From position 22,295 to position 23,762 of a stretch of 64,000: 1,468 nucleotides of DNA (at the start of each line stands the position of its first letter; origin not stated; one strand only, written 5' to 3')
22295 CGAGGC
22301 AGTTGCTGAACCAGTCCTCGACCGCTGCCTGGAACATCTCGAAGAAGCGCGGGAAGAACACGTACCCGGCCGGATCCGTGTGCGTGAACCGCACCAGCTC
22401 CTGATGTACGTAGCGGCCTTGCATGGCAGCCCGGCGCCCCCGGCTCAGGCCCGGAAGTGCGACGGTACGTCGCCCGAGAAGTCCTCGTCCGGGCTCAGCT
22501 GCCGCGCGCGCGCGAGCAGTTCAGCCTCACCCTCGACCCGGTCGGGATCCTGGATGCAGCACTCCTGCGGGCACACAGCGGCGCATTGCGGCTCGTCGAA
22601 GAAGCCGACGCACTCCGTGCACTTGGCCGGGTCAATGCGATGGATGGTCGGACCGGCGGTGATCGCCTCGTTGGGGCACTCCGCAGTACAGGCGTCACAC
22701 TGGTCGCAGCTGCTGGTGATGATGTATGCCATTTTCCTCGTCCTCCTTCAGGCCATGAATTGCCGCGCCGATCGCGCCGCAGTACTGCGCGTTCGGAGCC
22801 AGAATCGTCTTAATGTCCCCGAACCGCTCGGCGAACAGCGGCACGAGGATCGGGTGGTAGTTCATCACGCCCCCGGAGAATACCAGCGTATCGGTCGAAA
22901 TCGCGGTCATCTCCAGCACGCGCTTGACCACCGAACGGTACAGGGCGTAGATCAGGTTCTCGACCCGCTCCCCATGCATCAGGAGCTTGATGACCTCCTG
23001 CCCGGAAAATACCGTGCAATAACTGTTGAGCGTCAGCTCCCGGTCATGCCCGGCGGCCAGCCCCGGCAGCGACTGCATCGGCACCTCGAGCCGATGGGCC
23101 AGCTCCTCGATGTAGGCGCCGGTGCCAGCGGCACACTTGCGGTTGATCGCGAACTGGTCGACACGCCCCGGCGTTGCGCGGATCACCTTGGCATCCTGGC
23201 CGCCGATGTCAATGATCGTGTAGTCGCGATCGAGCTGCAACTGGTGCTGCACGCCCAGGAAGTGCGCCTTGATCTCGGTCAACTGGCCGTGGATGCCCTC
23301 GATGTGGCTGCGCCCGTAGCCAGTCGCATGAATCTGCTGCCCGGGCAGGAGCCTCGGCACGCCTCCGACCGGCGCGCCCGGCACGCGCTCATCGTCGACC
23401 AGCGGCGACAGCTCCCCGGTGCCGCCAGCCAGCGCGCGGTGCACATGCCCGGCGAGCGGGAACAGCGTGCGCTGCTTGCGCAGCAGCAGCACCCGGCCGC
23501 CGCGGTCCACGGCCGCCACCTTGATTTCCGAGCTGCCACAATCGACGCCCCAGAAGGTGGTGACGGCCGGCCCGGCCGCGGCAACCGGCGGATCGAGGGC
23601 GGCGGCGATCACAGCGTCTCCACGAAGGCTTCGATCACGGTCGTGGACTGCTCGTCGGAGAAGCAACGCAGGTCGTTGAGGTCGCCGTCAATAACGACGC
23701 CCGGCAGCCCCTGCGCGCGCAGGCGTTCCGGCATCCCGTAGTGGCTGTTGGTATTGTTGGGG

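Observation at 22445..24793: Orphan single-subunit HgdB/BcrB-family protein with its own HgdC-type ATPase and ferredoxin, wedged between the Hcr-like Mo enzyme and the OFOR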

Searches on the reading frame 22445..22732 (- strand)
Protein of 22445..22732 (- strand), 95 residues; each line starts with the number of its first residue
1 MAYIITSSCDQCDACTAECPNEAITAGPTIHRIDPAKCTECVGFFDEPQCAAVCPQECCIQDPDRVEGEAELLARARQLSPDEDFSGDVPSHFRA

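Call 4: search_protein_families(library=pfam, proteins=[window:22445-22732:-], max_evalue=0.01)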
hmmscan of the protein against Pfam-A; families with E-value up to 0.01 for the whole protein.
window:22445-22732:- (95 aa): 6 families
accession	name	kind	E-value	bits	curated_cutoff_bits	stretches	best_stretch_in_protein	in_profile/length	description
PF13237.11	Fer4_10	-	1.3e-05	25.4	25.5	1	3-55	3-53/53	4Fe-4S dicluster domain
PF00037.32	Fer4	-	4.3e-05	23.6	21.1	1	3-25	2-24/24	4Fe-4S binding domain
PF12838.12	Fer4_7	-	8.7e-05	23.4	27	1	8-57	1-51/52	4Fe-4S dicluster domain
PF14843.11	GF_recep_IV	-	0.00044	20.5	29.5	1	9-59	48-96/132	Growth factor receptor domain IV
PF12837.12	Fer4_6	-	0.0014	18.9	25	1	3-24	3-24/24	4Fe-4S binding domain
PF13187.11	Fer4_9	-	0.002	18.5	27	1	9-58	2-51/52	4Fe-4S dicluster domain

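Call 9: search_protein_families(library=ncbifam, proteins=[window:22445-22732:-], max_evalue=0.001)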
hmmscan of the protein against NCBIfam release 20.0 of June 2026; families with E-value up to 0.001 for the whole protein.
window:22445-22732:- (95 aa): 6 families
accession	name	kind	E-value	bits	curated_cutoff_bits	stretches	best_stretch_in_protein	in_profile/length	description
NF033683.1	di_4Fe-4S_YfhL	equivalog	1.3e-28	99.1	86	1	1-78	1-79/80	YfhL family 4Fe-4S dicluster ferredoxin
NF058577.1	FdxA_fam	equivalog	7.2e-11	42.1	65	1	1-57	1-51/52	4Fe-4S ferredoxin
NF045490.1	FdxA_Protbact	equivalog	1.4e-05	25.3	135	1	1-80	1-76/104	ferredoxin FdxA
NF045480.1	FdxA_Actino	equivalog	2.9e-05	24.3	125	1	1-66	1-62/107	ferredoxin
NF005504.0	PRK07118.1-3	equivalog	3.1e-05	23.5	437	1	6-60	218-266/293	Fe-S cluster domain-containing protein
TIGR02700.1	flavo_MJ0208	hypoth_equivalog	4.9e-05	22.7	251.35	1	4-60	145-195/234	dihydromethanopterin reductase (acceptor)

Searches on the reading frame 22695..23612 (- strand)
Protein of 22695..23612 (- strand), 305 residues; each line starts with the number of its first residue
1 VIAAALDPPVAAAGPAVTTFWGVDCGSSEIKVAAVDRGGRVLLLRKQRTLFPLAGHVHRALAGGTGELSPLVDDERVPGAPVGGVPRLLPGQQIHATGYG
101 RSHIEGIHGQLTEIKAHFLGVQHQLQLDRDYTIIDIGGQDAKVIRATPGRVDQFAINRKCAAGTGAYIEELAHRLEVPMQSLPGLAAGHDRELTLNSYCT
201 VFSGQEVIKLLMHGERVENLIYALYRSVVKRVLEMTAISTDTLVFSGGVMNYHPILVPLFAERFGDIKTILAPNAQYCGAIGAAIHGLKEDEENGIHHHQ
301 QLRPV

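Call 4: search_protein_families(library=pfam, proteins=[window:22695-23612:-], max_evalue=0.01)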
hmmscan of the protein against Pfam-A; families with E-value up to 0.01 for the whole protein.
window:22695-23612:- (305 aa): 1 family
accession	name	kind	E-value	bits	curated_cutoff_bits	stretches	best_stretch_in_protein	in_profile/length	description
PF01869.26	BcrAD_BadFG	-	1.5e-30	107.1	31.5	1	95-285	68-269/271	BadF/BadG/BcrA/BcrD ATPase family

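Call 9: search_protein_families(library=ncbifam, proteins=[window:22695-23612:-], max_evalue=0.001)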
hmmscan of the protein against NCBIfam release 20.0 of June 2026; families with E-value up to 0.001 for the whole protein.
window:22695-23612:- (305 aa): 5 families
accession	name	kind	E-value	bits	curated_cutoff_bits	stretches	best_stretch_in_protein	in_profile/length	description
TIGR00241.1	CoA_E_activ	domain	2.9e-43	148.2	125.4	1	92-285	56-247/248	acyl-CoA dehydratase activase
TIGR02259.1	benz_CoA_red_A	equivalog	1.6e-27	96.4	578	1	90-284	229-429/432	benzoyl-CoA reductase subunit A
TIGR03286.1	methan_mark_15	hypoth_equivalog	2.3e-21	76.3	455.75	1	95-285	203-399/404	methanogenesis marker 15 protein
TIGR03192.1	benz_CoA_bzdQ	equivalog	4.4e-20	72.3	380.2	1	94-288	91-287/293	benzoyl-CoA reductase, bzd-type, subunit Q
TIGR02261.1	benz_CoA_red_D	equivalog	6.7e-12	45.1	312.85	1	131-287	99-262/262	benzoyl-CoA reductase subunit D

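Call 52: search_solved_structures(query=window:22695-23612:-, max_evalue=0.00001, show_alignments=2)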
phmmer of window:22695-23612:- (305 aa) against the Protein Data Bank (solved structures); distinct sequences matched with E-value up to 0.00001: 5.
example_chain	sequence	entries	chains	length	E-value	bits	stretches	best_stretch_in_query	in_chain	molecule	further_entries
1hux_A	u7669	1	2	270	1.4e-32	116.2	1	96-299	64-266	ACTIVATOR OF (R)-2-HYDROXYGLUTARYL-COA DEHYDRATASE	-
4eht_A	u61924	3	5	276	1e-29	106.8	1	63-294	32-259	Activator of 2-hydroxyisocaproyl-CoA dehydratase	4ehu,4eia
9gai_D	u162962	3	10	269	1.2e-28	103.2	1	94-289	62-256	3-methylbenzoyl-CoA reductase alpha subunit MbdQ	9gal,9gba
7yyl_E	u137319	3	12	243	9.4e-22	80.7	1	94-285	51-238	Putative CoA-substrate-specific enzyme activase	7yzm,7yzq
9gai_C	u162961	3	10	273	2.4e-16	62.9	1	96-287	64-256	3-methylbenzoyl-CoA reductase delta subunit MbdP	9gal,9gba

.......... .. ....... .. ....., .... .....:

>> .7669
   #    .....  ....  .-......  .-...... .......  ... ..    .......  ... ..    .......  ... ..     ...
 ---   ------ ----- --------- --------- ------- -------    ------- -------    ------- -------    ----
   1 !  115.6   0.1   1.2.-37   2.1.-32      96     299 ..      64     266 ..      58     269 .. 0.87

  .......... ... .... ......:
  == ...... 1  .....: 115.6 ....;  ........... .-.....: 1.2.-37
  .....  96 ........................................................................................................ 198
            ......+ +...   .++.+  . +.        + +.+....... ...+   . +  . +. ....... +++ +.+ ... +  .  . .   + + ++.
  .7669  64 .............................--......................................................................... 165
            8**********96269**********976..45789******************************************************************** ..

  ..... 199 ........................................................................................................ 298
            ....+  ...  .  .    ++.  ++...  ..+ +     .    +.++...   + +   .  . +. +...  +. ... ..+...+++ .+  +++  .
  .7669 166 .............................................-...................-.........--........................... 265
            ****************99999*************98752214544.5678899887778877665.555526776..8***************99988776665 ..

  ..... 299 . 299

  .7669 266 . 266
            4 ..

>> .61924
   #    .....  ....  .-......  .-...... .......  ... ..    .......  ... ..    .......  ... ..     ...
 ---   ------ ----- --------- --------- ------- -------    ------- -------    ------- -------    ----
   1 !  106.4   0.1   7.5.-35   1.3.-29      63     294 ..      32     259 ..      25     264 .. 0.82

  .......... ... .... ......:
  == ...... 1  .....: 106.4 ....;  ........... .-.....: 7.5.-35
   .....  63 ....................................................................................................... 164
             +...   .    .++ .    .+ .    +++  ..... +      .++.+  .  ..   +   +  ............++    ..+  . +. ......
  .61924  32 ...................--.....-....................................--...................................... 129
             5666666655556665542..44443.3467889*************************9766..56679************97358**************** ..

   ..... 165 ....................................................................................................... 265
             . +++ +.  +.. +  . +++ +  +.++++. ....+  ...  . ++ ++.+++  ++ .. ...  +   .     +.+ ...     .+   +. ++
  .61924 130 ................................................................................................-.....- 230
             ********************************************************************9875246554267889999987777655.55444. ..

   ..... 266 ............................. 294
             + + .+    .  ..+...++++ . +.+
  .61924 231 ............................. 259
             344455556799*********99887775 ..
